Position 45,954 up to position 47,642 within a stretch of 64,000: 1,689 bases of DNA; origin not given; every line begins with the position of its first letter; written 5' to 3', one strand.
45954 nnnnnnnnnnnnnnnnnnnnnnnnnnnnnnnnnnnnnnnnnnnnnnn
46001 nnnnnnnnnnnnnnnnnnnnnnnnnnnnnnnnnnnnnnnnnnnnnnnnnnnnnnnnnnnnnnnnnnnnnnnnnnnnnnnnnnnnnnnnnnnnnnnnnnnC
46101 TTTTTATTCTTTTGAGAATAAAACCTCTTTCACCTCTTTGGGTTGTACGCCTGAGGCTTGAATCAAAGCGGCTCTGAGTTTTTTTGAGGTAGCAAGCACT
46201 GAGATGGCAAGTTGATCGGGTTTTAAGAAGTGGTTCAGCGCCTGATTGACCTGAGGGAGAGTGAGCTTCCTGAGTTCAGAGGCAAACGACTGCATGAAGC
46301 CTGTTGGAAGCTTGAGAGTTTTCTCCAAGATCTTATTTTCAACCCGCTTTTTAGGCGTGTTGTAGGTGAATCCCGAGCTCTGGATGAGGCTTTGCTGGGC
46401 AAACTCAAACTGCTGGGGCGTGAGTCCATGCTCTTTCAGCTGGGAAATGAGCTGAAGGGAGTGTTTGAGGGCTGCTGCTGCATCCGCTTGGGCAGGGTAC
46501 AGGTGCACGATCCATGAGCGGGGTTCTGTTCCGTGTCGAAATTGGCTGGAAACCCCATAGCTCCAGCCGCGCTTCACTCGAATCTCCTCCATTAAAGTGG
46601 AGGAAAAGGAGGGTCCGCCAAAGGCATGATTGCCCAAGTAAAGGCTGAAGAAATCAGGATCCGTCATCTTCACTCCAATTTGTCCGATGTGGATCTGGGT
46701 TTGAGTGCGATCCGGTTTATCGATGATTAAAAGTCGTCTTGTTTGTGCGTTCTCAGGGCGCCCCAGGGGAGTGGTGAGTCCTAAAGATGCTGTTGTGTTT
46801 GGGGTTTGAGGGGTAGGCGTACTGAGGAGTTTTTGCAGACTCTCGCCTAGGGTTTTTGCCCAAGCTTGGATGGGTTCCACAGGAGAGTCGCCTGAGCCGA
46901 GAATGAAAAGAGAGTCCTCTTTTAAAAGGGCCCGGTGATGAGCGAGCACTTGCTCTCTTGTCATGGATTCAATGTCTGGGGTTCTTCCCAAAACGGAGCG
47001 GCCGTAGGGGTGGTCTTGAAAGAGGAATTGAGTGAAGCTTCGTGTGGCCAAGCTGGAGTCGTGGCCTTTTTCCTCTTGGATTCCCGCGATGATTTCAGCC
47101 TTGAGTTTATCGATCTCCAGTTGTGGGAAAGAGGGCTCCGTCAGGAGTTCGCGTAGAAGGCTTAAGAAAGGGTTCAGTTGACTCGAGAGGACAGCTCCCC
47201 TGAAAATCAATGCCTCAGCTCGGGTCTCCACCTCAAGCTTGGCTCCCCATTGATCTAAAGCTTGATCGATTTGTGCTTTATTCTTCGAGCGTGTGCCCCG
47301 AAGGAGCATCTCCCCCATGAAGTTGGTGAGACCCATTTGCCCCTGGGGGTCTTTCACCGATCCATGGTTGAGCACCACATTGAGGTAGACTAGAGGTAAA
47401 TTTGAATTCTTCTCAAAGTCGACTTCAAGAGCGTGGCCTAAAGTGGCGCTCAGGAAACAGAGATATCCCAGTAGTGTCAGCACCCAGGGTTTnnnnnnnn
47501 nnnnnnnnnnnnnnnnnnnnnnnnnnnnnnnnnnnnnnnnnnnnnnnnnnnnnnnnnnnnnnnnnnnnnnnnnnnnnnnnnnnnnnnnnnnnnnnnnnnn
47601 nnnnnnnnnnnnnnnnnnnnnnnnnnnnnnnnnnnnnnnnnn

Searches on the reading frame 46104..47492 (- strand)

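Call 34: search_protein_families(library=pfam, proteins=[window:46104-47492:-], max_evalue=0.001)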
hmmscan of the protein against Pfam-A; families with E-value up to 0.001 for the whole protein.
window:46104-47492:- (462 aa): 2 families
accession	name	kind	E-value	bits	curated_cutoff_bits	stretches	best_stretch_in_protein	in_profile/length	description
PF05193.26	Peptidase_M16_C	-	1.7e-19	70.8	23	1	176-369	1-181/181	Peptidase M16 inactive domain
PF00675.25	Peptidase_M16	-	2.9e-15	56.9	22.3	1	28-169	6-147/149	Insulinase (Peptidase family M16)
